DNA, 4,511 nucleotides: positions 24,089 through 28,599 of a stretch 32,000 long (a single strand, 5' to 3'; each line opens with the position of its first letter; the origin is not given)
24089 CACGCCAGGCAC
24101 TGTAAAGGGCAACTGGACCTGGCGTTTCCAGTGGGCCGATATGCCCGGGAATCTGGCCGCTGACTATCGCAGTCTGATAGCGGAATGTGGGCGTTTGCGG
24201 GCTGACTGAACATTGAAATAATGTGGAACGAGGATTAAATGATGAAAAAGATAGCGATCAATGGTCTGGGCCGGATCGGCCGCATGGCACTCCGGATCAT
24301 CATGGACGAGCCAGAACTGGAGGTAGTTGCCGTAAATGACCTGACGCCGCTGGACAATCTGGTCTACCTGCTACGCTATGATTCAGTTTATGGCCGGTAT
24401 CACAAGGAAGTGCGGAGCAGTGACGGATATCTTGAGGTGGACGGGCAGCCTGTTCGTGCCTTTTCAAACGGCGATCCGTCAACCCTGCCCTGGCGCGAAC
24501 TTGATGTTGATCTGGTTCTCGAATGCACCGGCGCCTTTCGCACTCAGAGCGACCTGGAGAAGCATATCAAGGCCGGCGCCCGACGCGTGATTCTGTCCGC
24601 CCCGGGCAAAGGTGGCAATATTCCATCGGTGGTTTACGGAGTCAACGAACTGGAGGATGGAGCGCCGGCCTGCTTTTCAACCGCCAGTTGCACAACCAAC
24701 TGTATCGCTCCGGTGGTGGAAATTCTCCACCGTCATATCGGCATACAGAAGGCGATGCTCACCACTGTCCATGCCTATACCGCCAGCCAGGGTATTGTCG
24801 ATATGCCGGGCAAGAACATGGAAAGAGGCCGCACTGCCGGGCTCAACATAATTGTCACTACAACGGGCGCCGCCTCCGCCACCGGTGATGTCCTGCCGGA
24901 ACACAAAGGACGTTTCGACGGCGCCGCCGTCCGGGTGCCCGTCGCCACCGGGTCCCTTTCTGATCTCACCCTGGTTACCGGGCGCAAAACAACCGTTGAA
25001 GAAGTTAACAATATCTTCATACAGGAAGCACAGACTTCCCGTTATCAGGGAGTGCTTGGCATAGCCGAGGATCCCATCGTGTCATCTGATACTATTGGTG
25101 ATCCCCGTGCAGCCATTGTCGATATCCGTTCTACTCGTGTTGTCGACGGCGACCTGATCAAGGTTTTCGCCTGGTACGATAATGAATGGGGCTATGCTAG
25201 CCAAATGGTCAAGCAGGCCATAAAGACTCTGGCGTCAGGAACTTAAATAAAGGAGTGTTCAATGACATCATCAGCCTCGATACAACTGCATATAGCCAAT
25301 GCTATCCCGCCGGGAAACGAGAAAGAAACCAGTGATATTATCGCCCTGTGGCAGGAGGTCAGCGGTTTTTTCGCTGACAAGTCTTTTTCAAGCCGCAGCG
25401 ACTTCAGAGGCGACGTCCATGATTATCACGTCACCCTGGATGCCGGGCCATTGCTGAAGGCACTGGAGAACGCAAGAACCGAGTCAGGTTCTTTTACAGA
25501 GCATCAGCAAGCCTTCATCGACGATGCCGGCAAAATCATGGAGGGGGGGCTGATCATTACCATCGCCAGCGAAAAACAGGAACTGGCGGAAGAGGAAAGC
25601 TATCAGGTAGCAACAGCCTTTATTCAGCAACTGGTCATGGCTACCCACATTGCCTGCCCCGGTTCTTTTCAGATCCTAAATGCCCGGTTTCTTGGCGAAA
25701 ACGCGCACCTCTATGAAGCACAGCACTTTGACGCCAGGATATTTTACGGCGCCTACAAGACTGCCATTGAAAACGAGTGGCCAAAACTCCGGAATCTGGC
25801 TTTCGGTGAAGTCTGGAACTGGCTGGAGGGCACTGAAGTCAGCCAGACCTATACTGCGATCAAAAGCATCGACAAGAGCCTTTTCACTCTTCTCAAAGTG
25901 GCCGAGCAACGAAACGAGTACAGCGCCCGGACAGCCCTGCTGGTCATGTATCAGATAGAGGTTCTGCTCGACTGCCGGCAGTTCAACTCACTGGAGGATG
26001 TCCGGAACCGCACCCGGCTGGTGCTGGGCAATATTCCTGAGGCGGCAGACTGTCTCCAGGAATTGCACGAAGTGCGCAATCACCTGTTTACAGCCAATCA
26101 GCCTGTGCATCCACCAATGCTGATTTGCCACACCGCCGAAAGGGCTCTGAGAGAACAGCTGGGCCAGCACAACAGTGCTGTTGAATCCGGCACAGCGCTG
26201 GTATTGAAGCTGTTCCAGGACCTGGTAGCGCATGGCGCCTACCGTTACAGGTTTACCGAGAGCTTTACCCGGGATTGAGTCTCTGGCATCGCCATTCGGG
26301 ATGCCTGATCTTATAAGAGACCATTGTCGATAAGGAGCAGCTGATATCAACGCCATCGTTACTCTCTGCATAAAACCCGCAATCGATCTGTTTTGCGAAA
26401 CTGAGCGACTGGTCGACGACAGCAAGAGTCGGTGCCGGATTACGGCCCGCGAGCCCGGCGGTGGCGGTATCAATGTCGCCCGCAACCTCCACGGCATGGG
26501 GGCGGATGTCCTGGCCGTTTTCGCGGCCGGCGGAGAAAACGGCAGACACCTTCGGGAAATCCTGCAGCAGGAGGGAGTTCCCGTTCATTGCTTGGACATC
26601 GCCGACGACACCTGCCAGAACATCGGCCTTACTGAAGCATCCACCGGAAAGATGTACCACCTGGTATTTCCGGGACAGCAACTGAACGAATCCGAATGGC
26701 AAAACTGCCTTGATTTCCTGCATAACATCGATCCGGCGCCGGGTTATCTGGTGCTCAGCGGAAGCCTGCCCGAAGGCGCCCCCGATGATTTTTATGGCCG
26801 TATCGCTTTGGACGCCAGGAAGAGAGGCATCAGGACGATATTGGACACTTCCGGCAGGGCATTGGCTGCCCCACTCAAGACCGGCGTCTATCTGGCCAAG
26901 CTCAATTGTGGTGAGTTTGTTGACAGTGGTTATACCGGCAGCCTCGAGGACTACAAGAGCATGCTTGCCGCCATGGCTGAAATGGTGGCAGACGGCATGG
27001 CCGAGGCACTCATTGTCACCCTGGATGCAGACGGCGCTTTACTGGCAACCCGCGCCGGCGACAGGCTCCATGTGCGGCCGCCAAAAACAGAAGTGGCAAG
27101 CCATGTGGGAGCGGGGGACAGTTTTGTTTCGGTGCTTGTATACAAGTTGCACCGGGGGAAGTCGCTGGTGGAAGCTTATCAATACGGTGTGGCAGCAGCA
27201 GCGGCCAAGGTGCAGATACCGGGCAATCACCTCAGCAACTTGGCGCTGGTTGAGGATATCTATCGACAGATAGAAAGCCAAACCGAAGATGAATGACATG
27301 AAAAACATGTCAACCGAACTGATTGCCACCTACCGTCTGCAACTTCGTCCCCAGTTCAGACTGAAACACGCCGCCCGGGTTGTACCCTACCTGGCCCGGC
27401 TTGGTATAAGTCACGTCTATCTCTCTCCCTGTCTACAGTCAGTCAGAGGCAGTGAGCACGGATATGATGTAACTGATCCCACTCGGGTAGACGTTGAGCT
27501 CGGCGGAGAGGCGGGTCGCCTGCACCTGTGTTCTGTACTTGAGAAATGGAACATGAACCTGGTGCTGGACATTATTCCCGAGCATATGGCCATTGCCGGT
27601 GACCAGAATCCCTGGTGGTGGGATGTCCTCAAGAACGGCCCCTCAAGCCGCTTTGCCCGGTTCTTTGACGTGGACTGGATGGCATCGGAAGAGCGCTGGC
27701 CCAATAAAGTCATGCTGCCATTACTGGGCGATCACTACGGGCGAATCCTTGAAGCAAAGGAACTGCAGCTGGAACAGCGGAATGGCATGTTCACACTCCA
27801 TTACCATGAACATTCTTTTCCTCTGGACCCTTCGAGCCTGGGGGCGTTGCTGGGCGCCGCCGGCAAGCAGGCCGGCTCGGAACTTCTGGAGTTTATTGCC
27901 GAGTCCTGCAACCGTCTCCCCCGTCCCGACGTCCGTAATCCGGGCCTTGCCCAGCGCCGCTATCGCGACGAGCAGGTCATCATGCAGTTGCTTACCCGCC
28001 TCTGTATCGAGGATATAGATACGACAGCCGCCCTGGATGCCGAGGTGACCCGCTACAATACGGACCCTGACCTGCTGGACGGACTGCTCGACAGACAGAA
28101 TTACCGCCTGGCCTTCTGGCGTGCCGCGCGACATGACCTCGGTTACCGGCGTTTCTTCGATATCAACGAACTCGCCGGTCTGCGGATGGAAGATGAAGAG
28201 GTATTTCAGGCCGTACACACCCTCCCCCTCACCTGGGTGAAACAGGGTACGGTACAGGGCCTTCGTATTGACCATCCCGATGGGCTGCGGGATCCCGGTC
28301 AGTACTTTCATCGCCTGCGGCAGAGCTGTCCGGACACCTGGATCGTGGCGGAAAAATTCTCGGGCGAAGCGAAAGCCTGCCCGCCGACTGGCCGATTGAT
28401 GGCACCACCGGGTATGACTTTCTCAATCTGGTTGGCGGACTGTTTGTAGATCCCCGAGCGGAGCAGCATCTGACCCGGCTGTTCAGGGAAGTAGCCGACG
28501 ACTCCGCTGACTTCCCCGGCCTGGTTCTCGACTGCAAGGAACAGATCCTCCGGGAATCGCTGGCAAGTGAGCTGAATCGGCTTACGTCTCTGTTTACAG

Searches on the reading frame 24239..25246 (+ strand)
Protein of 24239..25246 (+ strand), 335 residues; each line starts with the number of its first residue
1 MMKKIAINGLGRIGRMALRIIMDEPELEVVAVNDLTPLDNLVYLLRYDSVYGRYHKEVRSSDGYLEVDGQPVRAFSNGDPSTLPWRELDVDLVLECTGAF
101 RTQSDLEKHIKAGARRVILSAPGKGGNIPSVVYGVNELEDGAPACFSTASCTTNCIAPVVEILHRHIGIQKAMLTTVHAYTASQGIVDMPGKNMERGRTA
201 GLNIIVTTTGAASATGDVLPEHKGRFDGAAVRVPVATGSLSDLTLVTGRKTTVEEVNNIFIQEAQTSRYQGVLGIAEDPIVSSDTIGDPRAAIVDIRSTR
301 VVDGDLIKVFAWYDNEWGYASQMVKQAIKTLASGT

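Call 18: search_protein_families(library=pfam, proteins=[window:24239-25246:+], max_evalue=0.00001)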
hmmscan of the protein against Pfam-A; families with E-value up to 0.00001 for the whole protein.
window:24239-25246:+ (335 aa): 2 families
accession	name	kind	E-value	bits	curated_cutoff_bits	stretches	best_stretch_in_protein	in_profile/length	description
PF02800.25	Gp_dh_C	-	3.4e-50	170.1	24.4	1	156-313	1-158/158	Glyceraldehyde 3-phosphate dehydrogenase, C-terminal domain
PF00044.30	Gp_dh_N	-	1.9e-36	124.8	31.7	1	4-102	2-100/101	Glyceraldehyde 3-phosphate dehydrogenase, NAD binding domain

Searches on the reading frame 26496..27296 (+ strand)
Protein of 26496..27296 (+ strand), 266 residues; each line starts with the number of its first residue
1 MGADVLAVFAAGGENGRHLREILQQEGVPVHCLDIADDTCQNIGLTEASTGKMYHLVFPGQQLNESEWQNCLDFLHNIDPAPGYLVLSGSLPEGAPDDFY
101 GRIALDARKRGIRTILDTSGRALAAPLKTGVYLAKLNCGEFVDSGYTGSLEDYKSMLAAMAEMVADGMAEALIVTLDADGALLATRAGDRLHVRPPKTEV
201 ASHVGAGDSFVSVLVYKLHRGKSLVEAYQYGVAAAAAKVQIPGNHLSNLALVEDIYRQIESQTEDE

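Call 18: search_protein_families(library=pfam, proteins=[window:26496-27296:+], max_evalue=0.00001)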
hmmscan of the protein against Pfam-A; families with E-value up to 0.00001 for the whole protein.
window:26496-27296:+ (266 aa): 1 family
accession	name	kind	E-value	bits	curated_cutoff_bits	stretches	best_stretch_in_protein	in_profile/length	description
PF00294.29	PfkB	-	5.2e-33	115.1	25.8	1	1-243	49-294/302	pfkB family carbohydrate kinase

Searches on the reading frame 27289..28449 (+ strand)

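Call 18: search_protein_families(library=pfam, proteins=[window:27289-28449:+], max_evalue=0.00001)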
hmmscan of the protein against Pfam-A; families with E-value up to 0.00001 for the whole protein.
window:27289-28449:+ (386 aa): 1 family
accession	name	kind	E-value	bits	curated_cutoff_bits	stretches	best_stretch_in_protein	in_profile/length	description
PF00128.31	Alpha-amylase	-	8.3e-15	55.4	22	1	32-130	25-118/446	Alpha amylase, catalytic domain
